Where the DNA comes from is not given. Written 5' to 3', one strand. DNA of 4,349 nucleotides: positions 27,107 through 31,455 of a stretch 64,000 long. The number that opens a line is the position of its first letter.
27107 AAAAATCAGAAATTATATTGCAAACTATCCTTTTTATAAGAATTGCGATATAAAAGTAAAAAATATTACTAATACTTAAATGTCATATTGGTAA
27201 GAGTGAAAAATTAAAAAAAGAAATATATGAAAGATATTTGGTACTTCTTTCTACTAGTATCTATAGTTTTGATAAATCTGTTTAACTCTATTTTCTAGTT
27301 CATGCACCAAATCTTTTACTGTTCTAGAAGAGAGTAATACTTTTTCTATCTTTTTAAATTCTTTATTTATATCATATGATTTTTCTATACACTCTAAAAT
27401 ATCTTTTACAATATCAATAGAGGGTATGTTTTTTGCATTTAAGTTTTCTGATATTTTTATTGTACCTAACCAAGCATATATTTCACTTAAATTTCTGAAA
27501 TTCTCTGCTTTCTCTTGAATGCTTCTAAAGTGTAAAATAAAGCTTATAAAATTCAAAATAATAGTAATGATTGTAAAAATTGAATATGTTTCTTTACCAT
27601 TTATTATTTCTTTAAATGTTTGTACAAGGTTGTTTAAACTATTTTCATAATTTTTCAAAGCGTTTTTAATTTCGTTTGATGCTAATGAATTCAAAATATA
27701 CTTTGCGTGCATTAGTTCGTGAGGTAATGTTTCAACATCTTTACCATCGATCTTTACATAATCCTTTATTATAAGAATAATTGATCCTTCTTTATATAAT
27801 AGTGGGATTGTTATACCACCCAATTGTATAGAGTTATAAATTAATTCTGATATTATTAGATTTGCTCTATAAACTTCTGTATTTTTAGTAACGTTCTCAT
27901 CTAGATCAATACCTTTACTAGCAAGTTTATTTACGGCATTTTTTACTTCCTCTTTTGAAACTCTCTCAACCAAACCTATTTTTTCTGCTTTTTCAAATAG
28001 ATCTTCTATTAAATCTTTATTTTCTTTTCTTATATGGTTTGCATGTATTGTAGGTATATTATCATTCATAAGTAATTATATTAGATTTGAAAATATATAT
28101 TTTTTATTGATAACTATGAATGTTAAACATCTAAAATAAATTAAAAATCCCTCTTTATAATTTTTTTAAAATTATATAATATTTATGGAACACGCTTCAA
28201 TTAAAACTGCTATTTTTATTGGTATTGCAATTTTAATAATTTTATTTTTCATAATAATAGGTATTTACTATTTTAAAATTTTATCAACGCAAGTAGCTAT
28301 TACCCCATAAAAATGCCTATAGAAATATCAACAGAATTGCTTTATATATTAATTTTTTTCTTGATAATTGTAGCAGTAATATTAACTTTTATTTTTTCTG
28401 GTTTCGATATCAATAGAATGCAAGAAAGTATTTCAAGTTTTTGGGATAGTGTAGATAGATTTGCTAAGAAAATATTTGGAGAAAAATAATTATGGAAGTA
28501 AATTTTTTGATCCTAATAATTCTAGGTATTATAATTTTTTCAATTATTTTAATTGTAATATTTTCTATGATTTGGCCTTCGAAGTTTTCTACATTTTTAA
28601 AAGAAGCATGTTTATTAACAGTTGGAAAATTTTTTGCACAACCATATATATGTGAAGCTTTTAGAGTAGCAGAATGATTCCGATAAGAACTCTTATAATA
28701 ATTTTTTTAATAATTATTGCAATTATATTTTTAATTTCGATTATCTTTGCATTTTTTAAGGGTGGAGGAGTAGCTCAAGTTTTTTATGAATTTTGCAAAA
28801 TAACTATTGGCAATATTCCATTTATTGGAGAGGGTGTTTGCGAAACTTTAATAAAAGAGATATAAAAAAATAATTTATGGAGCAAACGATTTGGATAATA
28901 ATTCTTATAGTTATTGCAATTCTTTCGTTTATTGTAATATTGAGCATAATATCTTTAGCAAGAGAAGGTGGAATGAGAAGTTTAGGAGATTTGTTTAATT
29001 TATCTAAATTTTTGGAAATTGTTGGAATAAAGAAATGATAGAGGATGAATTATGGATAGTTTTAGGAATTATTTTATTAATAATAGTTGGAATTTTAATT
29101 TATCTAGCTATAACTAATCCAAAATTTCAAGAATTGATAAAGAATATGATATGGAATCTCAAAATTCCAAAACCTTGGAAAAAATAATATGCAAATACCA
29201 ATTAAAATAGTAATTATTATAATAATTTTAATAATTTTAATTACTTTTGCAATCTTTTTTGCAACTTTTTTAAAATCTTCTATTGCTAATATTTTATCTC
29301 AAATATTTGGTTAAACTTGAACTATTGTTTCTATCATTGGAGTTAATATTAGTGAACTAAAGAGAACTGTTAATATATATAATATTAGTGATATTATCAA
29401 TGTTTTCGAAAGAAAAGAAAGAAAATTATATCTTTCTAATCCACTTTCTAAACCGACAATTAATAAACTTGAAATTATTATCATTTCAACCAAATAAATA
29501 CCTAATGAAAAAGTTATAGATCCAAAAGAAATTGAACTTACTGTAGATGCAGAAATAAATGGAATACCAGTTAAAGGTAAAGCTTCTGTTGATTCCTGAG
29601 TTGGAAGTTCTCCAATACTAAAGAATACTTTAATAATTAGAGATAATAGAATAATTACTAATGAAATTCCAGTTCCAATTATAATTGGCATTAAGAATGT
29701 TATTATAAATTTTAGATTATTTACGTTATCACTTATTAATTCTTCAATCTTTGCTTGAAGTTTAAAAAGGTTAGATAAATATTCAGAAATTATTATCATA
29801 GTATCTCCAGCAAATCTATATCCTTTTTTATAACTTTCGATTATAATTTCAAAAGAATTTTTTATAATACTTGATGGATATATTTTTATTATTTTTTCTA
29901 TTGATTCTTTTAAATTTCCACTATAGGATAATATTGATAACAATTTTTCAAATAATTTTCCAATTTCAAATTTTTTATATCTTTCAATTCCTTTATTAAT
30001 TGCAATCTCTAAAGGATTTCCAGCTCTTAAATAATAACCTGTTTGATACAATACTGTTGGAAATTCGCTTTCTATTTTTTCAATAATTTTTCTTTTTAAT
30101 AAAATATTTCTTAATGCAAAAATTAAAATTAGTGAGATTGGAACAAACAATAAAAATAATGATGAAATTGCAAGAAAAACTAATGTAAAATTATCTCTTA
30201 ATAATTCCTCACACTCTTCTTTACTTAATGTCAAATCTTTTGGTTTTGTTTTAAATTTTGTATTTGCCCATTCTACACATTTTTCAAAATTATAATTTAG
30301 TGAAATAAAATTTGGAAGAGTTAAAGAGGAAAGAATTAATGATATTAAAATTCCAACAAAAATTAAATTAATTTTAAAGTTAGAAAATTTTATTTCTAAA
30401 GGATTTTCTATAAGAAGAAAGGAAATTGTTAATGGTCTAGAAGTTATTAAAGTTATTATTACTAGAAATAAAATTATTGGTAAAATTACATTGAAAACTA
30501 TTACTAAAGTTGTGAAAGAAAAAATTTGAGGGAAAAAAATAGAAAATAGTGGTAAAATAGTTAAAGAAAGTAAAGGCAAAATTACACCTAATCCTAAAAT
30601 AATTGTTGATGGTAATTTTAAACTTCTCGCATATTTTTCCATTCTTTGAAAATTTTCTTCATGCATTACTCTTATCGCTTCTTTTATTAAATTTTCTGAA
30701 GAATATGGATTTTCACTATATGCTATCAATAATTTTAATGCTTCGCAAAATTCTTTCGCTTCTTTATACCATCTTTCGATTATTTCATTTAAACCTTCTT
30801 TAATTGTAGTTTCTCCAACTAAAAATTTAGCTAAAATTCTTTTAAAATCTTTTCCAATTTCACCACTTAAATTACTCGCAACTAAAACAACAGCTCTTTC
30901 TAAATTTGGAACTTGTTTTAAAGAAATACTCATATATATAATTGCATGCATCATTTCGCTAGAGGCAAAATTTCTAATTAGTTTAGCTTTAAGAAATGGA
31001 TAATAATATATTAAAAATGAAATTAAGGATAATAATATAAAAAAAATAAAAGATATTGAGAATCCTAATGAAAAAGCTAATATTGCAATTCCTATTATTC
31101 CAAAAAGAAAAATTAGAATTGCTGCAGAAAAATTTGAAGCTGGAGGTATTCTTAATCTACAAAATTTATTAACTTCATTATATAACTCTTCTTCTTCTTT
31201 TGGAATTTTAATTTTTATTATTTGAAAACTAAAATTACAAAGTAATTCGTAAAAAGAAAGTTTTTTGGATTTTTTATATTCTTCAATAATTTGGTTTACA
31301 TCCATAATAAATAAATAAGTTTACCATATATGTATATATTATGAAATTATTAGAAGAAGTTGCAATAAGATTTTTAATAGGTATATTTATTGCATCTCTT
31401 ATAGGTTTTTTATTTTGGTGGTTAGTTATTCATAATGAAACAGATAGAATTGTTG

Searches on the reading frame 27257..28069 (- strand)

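Call 6: search_protein_families(library=pfam, proteins=[window:27257-28069:-], max_evalue=1)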
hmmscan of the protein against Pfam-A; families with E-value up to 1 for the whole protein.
window:27257-28069:- (271 aa): 10 families
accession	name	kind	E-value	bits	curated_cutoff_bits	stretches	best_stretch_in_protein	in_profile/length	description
PF04190.19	GET4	-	0.00025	21.3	30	1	117-199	139-216/257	Golgi to ER traffic protein 4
PF12363.14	Phage_TAC_12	-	0.017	16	26.2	1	210-258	62-110/111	Phage tail assembly chaperone protein, TAC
PF23881.1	DUF7234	-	0.043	14.3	24.4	1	20-65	4-48/80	Family of unknown function (DUF7234)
PF10007.15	DUF2250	-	0.082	13.5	24.4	1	16-49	34-67/93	Uncharacterized protein conserved in archaea (DUF2250)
PF18607.7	HTH_54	-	0.093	13.4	32.3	1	31-69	33-71/92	ParA helix turn helix domain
PF06757.18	Ins_allergen_rp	-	0.2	11.9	23.2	0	38-58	152-172/174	Insect allergen related repeat, nitrile-specifier detoxification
PF02404.20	SCF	-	0.27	11.1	21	1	102-182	34-118/275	Stem cell factor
PF04815.20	Sec23_helical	-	0.42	10.9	27.8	0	122-182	10-70/103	Sec23/Sec24 helical domain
PF24526.1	ABCA12_C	-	0.64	10.6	34.8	0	249-267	13-31/51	ABCA12-like, C-terminal domain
PF25101.1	Spectrin_7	-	0.84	10.5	27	0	232-269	4-43/99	Animal spectrin repeats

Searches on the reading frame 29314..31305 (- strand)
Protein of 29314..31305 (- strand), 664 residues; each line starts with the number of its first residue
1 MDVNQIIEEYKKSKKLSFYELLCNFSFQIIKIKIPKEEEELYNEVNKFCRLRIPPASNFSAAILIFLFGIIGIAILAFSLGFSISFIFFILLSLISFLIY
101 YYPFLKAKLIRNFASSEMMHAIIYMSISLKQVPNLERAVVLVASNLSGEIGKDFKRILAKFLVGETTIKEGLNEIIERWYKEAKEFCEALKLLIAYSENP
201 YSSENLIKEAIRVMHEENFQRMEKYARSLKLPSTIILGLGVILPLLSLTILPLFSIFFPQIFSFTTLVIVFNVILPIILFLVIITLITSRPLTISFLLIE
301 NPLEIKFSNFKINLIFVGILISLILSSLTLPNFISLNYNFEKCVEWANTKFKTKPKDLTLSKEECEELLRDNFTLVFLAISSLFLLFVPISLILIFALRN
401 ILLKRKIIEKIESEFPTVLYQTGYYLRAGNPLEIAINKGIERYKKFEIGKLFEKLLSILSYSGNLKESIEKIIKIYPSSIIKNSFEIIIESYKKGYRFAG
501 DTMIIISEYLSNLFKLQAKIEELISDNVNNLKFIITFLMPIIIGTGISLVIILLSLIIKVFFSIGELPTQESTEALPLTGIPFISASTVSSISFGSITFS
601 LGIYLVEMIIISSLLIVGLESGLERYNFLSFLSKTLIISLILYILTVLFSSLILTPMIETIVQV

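Call 6: search_protein_families(library=pfam, proteins=[window:29314-31305:-], max_evalue=1)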
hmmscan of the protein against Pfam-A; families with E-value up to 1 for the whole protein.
window:29314-31305:- (664 aa): 1 family
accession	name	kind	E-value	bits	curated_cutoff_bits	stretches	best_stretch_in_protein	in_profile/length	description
PF00482.28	T2SSF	-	5.2e-05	23.7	25.2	1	123-249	3-123/125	Type II secretion system (T2SS), protein F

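Call 44: search_solved_structures(query=A2, max_evalue=1)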
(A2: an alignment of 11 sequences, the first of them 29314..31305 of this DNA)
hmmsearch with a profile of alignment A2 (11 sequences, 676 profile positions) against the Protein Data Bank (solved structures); distinct sequences matched with E-value up to 1: 0.

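Call 45: search_protein_families(library=ncbifam, proteins=[window:29314-31305:-], max_evalue=0.1)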
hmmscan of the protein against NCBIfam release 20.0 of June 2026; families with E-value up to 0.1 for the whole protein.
window:29314-31305:- (664 aa): 1 family
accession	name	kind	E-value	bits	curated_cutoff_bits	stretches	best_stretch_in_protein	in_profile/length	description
NF000825.0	PRK00068.1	subfamily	0.055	11.3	995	0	255-326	51-122/973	hypothetical protein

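Call 46: search_protein_families(library=pfam, alignment_id=A2, max_evalue=0.01)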
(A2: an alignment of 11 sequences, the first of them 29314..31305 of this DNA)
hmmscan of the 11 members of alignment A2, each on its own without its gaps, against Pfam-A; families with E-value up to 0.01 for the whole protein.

A. member 1, window:29314-31305:- (664 aa): 1 family
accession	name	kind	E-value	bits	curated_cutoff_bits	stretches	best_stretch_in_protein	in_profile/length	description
PF00482.28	T2SSF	-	5.2e-05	23.7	25.2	1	123-249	3-123/125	Type II secretion system (T2SS), protein F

B. families by the number of members that match (of 11 scanned): 2 families
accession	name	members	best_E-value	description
PF00482.28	T2SSF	6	5.2e-05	Type II secretion system (T2SS), protein F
PF09548.15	Spore_III_AB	1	0.009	Stage III sporulation protein AB (spore_III_AB)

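Call 86: search_protein_families(library=phrogs, proteins=[window:29314-31305:-], max_evalue=0.01)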
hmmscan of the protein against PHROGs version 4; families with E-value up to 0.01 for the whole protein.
window:29314-31305:- (664 aa): 0 families
